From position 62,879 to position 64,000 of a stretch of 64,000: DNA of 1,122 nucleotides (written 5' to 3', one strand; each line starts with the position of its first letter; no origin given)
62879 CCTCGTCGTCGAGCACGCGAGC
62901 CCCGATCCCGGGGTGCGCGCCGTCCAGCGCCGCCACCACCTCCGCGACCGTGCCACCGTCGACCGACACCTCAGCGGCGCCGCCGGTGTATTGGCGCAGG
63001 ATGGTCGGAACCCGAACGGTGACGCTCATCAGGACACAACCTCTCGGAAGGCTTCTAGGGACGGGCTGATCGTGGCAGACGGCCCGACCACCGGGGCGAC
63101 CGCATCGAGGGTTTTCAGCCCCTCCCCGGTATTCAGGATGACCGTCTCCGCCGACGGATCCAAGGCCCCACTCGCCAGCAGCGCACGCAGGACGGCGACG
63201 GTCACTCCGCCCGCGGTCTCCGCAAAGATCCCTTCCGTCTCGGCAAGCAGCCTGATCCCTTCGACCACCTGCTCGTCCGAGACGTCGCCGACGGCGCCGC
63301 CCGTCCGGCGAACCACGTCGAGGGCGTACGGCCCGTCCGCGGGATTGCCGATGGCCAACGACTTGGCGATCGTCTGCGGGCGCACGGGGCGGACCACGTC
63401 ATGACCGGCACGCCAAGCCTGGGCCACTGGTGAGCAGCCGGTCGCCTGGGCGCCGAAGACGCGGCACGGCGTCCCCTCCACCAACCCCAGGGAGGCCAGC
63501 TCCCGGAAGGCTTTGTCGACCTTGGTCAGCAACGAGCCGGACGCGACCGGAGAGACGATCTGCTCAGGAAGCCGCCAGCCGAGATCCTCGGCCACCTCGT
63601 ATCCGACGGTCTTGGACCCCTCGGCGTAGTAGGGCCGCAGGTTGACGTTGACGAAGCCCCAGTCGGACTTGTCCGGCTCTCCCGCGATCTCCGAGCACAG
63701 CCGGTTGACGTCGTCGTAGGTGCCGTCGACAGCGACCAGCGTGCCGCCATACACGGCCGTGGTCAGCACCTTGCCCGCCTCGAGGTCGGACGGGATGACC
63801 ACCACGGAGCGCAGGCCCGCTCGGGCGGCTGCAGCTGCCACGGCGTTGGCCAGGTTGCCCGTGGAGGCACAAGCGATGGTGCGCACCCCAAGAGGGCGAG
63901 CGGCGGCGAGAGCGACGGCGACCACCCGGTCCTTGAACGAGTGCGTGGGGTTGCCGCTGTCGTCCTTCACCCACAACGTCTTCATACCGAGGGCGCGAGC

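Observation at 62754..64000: Thr-synthase-like PLP enzyme translationally coupled to a Gly-Gly sulfur-carrier protein (MetM/MetO-like homocysteine route?)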

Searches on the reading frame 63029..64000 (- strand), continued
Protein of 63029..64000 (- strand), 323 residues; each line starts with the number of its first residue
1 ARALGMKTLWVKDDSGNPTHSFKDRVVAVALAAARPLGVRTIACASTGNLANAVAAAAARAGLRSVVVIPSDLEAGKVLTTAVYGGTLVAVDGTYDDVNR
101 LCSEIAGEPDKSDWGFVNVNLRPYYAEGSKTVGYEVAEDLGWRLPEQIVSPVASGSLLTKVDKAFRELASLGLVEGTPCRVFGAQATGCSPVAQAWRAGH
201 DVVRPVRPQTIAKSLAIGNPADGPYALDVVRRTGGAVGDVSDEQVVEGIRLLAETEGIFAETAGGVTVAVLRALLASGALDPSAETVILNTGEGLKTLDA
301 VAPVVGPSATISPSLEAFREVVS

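Call 40: search_protein_families(library=ncbifam, proteins=[P0001], max_evalue=1e-20)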
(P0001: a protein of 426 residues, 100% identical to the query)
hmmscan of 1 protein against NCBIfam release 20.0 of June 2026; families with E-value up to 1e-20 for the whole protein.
P0001 (426 aa): 7 families
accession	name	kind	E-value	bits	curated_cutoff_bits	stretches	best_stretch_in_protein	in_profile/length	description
NF006050.0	PRK08197.1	equivalog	1.2e-83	281.2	303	1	22-406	7-390/406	threonine synthase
TIGR00260.1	thrC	equivalog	9.3e-83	278.2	167.1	1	71-401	1-339/340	threonine synthase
NF004170.0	PRK05638.1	equivalog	6.9e-54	183.1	421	1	25-400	3-358/442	threonine synthase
NF004996.0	PRK06381.1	equivalog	4.9e-38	130.9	266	1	90-395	11-316/319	threonine synthase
NF005035.0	PRK06450.1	equivalog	1.1e-37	129.7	301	1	26-400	6-337/338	threonine synthase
NF006205.0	PRK08329.1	equivalog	8.7e-32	110.5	358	1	24-400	2-346/347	threonine synthase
TIGR01127.1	ilvA_1Cterm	equivalog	2e-22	79.7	378.75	1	114-374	19-265/380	threonine ammonia-lyase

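Call 45: search_solved_structures(query=P0001, max_evalue=1e-25, show_alignments=5)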
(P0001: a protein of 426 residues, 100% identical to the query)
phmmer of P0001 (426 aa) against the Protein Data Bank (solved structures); distinct sequences matched with E-value up to 1e-25: 5.
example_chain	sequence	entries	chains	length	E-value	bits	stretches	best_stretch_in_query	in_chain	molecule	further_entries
2zsj_A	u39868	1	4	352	1.8e-52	182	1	71-420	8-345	Threonine synthase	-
6cgq_A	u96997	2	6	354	2e-48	168.7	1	69-404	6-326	Threonine synthase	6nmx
1uim_A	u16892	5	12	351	5.2e-47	164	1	68-403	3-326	Threonine Synthase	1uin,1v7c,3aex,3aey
2d1f_A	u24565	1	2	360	1.1e-43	153.1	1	68-405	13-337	Threonine synthase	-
1e5x_A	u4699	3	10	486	3.1e-30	108.7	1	70-401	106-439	THREONINE SYNTHASE | THREONINE SYNTHASE 1, CHLOROPLASTIC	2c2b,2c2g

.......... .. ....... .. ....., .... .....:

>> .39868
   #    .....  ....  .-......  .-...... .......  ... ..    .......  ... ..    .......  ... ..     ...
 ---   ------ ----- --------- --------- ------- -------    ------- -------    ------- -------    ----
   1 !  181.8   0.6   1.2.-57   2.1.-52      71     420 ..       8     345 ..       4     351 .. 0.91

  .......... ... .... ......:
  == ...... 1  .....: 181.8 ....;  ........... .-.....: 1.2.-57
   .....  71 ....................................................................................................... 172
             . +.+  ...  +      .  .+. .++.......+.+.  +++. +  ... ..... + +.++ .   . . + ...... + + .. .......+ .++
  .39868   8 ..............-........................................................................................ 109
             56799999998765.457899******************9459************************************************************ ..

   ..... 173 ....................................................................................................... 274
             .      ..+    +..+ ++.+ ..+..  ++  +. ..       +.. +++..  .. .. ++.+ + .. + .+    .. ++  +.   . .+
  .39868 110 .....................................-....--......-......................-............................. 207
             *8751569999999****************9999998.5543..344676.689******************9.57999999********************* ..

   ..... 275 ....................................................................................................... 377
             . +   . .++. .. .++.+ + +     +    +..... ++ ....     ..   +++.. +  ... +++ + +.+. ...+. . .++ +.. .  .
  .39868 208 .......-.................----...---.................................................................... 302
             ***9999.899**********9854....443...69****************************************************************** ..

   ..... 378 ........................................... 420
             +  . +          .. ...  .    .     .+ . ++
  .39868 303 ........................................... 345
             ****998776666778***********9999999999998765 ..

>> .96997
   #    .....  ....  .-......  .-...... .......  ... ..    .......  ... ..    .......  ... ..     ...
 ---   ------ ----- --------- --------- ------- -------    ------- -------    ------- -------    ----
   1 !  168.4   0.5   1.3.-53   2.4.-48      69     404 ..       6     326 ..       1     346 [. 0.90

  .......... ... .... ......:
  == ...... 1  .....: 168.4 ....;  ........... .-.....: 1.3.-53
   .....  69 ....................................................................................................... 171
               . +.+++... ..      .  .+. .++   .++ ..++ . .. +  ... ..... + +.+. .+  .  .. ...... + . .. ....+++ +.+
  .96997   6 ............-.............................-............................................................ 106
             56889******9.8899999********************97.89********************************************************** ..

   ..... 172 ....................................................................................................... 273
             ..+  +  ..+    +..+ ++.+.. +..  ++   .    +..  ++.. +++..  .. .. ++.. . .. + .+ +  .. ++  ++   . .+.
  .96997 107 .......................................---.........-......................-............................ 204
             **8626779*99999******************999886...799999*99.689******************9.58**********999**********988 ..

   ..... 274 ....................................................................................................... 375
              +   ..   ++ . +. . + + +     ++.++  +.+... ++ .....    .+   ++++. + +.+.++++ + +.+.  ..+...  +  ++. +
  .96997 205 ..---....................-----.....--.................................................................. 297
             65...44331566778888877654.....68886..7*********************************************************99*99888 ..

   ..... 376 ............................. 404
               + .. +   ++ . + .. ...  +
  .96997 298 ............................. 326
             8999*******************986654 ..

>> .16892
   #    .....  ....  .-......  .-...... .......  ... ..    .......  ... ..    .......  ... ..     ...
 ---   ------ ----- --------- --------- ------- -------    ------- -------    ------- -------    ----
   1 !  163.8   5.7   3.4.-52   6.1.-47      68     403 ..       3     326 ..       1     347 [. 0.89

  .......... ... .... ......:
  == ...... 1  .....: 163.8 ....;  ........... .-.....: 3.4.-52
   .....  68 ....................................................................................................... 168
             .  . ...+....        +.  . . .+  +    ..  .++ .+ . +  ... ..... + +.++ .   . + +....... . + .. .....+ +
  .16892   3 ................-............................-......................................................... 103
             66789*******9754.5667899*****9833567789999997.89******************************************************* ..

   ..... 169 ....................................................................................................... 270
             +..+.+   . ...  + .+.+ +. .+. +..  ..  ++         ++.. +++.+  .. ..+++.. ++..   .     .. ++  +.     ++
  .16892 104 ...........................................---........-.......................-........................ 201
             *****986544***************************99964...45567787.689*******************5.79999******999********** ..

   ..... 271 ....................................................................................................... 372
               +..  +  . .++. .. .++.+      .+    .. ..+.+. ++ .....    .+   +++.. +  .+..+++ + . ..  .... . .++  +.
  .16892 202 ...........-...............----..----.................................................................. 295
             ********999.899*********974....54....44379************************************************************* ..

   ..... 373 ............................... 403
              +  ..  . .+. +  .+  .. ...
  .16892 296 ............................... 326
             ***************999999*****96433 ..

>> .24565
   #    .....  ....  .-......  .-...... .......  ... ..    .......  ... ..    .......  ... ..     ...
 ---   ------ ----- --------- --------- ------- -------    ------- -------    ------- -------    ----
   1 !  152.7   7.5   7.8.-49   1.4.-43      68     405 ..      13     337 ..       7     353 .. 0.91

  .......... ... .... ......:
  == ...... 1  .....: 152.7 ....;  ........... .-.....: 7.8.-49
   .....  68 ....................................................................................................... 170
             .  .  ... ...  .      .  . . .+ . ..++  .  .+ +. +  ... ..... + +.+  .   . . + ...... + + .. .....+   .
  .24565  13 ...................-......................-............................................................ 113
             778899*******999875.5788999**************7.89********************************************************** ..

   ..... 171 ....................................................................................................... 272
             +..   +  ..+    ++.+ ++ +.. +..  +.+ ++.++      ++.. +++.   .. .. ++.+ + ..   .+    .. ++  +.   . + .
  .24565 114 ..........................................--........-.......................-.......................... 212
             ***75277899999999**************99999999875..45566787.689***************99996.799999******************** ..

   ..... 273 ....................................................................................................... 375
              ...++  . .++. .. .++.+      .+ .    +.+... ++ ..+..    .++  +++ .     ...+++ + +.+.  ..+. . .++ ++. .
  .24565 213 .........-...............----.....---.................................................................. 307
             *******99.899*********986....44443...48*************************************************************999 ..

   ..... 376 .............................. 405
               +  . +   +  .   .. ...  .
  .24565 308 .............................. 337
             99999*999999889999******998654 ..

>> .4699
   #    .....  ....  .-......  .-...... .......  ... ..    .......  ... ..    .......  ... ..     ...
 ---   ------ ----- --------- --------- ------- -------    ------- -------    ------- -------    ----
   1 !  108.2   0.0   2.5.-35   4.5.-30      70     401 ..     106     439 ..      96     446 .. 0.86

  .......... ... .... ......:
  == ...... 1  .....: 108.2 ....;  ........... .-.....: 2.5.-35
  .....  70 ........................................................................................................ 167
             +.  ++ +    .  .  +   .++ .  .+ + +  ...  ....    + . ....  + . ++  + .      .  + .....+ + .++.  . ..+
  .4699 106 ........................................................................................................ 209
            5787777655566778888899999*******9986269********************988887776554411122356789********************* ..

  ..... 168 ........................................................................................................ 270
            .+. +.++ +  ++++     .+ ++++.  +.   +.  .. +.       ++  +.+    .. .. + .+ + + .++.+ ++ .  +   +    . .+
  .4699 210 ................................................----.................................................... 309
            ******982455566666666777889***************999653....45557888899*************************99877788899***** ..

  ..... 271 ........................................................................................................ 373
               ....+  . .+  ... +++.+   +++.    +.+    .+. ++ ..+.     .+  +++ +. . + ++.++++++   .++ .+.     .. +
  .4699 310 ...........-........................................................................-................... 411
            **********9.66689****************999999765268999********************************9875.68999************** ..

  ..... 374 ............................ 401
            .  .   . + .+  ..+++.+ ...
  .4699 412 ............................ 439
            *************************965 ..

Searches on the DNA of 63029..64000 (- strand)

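Call 37: search_rna_families(sources=[L002, L003, L010, L017, L018, L022, L036, L038, L049, L074, L047], threshold=gathering)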
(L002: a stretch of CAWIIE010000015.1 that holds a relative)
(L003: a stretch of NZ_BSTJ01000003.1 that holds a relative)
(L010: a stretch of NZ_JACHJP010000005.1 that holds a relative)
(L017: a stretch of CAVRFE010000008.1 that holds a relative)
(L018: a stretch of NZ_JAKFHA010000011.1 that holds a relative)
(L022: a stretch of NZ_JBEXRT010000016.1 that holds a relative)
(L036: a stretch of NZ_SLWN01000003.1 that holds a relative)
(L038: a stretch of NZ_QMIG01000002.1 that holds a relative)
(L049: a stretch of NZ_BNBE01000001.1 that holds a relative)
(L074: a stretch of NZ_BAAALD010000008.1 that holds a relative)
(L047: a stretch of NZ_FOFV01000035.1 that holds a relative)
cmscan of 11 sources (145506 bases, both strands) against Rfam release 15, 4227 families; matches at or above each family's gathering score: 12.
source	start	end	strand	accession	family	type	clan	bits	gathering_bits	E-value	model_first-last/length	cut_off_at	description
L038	5822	5932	+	RF00162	SAM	Cis-reg; riboswitch;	CL00012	86.2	44.4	1.2e-18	1-108/108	no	SAM riboswitch aptamer (S box leader)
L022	5840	5967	+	RF00162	SAM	Cis-reg; riboswitch;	CL00012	81.7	44.4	2.3e-17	1-108/108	no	SAM riboswitch aptamer (S box leader)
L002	5821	5956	+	RF00162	SAM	Cis-reg; riboswitch;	CL00012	77.2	44.4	4.9e-16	1-108/108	no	SAM riboswitch aptamer (S box leader)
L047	5805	5950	+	RF00162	SAM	Cis-reg; riboswitch;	CL00012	76.7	44.4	6.8e-16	1-108/108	no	SAM riboswitch aptamer (S box leader)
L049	5777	5920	+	RF00162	SAM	Cis-reg; riboswitch;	CL00012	76.6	44.4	7.1e-16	1-108/108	no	SAM riboswitch aptamer (S box leader)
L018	5832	5975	+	RF00162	SAM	Cis-reg; riboswitch;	CL00012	76.5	44.4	7.9e-16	1-108/108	no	SAM riboswitch aptamer (S box leader)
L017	5762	5939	+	RF00162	SAM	Cis-reg; riboswitch;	CL00012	75.1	44.4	1.9e-15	1-108/108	no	SAM riboswitch aptamer (S box leader)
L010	5805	5947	+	RF00162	SAM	Cis-reg; riboswitch;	CL00012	71.9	44.4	1.7e-14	1-108/108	no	SAM riboswitch aptamer (S box leader)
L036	5851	5990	+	RF00162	SAM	Cis-reg; riboswitch;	CL00012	71.7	44.4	2e-14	1-108/108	no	SAM riboswitch aptamer (S box leader)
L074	5811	5944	+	RF00162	SAM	Cis-reg; riboswitch;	CL00012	71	44.4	3.1e-14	1-108/108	no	SAM riboswitch aptamer (S box leader)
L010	816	882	+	RF03015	Transposase-2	Gene; sRNA;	-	70.1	42.7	1.1e-11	1-69/69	no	Transposase-2 RNA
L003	5796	5964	+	RF00162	SAM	Cis-reg; riboswitch;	CL00012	68.4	44.4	1.8e-13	1-108/108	no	SAM riboswitch aptamer (S box leader)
